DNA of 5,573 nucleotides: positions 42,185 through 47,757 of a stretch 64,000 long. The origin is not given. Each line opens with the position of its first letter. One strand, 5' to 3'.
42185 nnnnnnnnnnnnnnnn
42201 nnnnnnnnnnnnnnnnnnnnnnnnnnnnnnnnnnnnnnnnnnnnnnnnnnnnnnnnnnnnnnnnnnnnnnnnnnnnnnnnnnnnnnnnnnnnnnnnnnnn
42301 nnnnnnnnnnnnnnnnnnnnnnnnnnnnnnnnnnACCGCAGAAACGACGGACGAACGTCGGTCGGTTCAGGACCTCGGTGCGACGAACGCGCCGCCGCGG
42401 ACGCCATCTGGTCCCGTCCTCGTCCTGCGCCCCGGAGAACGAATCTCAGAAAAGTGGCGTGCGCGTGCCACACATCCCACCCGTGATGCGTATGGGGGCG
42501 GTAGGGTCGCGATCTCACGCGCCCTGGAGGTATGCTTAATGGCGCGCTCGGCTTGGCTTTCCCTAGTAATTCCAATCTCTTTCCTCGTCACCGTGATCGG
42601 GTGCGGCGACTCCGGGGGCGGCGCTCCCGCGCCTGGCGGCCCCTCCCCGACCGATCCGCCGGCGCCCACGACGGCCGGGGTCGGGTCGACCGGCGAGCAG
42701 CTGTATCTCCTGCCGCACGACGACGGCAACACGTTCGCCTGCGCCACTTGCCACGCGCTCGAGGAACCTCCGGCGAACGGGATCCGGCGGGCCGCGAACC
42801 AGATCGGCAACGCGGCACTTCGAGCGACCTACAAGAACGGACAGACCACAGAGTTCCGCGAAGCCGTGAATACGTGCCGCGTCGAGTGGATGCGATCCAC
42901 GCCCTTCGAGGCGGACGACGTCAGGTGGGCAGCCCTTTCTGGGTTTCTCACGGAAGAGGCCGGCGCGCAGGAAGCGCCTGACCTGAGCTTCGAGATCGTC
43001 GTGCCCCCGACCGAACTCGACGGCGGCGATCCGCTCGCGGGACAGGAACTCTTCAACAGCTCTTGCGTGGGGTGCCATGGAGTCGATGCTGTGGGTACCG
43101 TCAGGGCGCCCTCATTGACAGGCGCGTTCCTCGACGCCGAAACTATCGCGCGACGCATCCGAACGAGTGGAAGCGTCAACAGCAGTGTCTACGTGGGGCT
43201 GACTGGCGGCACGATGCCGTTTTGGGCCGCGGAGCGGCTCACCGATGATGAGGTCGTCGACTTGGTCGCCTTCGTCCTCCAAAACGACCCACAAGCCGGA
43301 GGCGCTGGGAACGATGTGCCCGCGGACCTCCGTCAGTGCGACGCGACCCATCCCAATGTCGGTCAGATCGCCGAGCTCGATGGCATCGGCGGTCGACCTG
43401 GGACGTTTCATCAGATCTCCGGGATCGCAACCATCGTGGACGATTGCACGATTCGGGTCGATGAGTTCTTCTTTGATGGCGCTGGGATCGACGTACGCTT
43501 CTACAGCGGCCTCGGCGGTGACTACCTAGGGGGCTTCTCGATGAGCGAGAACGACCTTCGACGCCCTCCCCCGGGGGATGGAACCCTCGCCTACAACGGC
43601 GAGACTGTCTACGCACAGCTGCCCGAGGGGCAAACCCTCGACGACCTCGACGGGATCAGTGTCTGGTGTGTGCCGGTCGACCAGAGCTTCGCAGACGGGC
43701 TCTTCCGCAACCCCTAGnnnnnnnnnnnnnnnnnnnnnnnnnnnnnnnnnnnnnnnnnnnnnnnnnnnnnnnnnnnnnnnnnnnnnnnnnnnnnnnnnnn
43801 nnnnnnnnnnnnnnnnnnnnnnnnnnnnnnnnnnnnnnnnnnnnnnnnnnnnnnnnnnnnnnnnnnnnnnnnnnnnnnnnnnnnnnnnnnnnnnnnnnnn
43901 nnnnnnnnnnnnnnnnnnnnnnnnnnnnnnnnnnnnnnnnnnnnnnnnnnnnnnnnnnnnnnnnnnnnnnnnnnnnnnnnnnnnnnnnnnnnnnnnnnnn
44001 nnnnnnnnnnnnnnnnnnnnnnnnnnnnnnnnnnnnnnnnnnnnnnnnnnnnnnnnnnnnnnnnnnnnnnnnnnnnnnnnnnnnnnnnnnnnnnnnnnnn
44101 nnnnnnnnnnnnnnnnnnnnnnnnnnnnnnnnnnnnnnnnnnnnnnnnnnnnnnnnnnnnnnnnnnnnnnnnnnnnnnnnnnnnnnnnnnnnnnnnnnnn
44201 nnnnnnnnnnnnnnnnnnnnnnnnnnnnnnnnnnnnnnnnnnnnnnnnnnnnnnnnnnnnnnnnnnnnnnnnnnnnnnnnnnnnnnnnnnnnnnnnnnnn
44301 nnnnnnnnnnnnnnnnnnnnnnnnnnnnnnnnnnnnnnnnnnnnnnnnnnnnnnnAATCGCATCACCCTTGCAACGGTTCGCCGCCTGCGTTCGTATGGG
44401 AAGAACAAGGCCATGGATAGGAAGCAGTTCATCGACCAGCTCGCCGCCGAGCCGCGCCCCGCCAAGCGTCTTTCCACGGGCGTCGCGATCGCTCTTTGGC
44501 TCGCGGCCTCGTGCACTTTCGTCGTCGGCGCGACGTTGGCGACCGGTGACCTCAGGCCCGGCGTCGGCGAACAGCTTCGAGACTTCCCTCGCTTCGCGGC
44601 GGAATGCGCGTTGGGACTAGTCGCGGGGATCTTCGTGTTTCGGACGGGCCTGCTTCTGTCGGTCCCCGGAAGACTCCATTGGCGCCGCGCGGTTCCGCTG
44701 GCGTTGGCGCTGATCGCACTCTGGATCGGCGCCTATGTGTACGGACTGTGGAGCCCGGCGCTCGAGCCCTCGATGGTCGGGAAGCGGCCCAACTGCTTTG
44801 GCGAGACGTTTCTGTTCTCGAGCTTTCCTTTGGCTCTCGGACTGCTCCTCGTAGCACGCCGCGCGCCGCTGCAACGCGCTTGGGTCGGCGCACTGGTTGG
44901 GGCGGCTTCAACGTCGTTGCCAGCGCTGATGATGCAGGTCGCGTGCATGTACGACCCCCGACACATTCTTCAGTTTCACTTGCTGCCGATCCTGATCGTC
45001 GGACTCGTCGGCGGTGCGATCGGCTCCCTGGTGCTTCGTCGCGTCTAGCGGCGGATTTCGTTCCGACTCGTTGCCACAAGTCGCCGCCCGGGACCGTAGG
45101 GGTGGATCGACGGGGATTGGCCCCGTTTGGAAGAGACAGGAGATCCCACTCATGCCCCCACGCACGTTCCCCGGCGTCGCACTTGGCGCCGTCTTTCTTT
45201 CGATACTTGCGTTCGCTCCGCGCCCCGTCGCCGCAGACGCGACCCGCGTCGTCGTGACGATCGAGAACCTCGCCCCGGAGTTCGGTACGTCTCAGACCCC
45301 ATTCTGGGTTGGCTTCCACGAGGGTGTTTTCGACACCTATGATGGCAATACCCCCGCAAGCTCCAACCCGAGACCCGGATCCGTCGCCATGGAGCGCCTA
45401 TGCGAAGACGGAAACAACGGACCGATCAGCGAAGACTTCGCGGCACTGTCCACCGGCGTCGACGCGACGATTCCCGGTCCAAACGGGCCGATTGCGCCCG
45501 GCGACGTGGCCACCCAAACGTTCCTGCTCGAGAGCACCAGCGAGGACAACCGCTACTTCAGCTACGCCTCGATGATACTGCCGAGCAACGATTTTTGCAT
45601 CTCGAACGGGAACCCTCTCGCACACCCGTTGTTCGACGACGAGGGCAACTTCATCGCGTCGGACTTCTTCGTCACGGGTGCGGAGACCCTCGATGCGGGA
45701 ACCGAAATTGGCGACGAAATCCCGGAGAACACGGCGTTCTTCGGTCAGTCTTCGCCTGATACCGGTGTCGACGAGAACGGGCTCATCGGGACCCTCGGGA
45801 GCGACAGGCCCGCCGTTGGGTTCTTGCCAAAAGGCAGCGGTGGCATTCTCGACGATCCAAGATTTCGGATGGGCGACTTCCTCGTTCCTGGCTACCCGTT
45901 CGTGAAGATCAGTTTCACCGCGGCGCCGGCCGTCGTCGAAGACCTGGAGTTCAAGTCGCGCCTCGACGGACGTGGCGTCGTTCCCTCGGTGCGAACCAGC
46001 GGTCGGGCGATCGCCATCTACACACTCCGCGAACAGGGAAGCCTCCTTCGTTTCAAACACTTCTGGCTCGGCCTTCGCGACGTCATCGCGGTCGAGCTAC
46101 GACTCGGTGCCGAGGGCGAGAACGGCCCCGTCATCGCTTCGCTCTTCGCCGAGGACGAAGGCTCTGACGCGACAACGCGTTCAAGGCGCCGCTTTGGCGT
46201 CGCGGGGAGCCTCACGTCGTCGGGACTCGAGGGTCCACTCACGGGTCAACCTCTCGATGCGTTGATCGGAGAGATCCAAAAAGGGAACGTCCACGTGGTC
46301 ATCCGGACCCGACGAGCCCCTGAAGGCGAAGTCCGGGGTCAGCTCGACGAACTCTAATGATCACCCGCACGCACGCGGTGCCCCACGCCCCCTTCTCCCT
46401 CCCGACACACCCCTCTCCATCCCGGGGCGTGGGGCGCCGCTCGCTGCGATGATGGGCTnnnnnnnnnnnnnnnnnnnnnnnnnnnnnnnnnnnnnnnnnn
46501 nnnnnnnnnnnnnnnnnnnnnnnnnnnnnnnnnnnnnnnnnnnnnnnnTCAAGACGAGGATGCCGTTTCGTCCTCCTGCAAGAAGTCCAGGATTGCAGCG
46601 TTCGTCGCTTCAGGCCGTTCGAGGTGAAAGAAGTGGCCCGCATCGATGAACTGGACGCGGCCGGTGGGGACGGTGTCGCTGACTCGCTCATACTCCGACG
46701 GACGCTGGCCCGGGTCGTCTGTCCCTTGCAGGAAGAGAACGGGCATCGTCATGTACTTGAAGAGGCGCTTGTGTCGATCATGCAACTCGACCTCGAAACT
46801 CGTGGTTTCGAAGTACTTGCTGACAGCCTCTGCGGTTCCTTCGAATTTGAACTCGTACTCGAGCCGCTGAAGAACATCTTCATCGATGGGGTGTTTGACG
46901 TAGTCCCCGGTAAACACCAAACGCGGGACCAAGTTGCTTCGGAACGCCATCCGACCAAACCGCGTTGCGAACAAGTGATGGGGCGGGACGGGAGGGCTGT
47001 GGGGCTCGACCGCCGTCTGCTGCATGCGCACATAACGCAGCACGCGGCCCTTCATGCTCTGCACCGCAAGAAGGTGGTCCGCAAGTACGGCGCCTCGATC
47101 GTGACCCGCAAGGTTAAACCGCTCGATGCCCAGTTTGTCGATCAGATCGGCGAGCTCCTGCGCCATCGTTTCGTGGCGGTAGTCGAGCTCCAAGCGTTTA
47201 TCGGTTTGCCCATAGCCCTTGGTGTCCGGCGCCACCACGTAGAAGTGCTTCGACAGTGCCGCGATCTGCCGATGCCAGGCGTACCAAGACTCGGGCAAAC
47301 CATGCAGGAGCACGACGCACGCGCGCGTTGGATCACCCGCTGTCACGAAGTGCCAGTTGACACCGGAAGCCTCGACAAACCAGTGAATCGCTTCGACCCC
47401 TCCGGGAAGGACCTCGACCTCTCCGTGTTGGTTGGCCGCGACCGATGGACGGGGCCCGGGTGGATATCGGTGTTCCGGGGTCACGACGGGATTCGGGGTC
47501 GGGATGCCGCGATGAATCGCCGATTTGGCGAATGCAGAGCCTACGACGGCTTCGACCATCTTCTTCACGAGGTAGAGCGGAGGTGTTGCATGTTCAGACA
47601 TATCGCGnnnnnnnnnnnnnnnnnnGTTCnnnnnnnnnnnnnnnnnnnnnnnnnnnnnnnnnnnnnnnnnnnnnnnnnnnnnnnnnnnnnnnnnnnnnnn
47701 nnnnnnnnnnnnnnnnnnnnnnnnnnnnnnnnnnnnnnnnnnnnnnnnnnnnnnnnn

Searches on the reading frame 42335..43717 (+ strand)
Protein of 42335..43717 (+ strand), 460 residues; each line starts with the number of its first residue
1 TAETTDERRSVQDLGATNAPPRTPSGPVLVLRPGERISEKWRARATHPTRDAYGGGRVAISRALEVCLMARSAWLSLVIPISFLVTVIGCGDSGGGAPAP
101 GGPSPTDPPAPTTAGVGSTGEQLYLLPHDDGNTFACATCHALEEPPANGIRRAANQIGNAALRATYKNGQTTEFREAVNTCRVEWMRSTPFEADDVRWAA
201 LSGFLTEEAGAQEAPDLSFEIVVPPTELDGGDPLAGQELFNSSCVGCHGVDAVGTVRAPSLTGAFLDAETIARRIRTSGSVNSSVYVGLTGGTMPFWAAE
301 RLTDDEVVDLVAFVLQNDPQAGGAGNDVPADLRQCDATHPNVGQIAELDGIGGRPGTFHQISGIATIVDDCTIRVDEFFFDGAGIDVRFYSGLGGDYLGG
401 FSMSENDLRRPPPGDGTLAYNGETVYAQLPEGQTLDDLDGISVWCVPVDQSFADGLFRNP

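Call 13: search_protein_families(library=pfam, proteins=[window:42335-43717:+], max_evalue=0.0001)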
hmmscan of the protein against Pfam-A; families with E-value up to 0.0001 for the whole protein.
window:42335-43717:+ (460 aa): 3 families
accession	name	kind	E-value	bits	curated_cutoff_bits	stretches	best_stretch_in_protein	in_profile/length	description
PF13442.11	Cytochrome_CBB3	-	3.1e-14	53.5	27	1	233-314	3-68/68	Cytochrome C oxidase, cbb3-type, subunit III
PF00034.26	Cytochrom_C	-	1.1e-12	49.6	21.3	1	235-316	3-88/90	Cytochrome c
PF10517.14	DM13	-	2.4e-11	44.6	25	1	359-453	7-101/105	Electron transfer DM13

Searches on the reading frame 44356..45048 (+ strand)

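Call 76: search_protein_families(library=pfam, proteins=[window:44356-45048:+], max_evalue=0.0001)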
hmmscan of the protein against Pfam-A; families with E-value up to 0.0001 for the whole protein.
window:44356-45048:+ (230 aa): 1 family
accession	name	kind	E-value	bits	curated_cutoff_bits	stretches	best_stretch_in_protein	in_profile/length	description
PF06532.16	NrsF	-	3.3e-16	60.2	26.8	1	29-228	1-203/204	Negative regulator of sigma F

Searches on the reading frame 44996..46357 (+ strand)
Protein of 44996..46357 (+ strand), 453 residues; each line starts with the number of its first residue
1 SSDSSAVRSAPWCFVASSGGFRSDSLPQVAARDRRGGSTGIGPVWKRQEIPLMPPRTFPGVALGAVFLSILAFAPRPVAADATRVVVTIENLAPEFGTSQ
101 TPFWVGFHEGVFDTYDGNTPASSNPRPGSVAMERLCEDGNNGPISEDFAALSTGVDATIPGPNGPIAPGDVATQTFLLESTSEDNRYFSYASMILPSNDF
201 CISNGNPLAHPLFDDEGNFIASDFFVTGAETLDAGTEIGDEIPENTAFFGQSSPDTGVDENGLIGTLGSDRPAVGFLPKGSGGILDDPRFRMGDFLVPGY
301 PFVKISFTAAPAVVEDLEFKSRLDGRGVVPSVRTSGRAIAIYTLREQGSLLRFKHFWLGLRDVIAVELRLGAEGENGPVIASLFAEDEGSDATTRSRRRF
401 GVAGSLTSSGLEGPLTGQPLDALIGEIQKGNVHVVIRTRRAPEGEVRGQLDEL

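Call 76: search_protein_families(library=pfam, proteins=[window:44996-46357:+], max_evalue=0.0001)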
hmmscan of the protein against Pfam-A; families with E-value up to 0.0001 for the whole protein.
window:44996-46357:+ (453 aa): 1 family
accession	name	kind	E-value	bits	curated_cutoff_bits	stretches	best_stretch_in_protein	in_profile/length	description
PF07452.17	CHRD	-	1.1e-13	52.5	24.1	1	319-450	1-117/117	CHRD domain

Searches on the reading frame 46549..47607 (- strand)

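Call 76: search_protein_families(library=pfam, proteins=[window:46549-47607:-], max_evalue=0.0001)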
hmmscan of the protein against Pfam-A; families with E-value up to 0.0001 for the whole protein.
window:46549-47607:- (352 aa): 3 families
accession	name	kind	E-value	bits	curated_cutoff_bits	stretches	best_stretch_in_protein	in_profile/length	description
PF00561.26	Abhydrolase_1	-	5.4e-25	88.9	25.8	1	98-332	3-245/245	alpha/beta hydrolase fold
PF12697.13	Abhydrolase_6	-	4.3e-18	67.2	26.3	1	98-338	1-217/217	Alpha/beta hydrolase family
PF12146.15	Hydrolase_4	-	2e-08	34.3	27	1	93-328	2-232/239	Serine aminopeptidase, S33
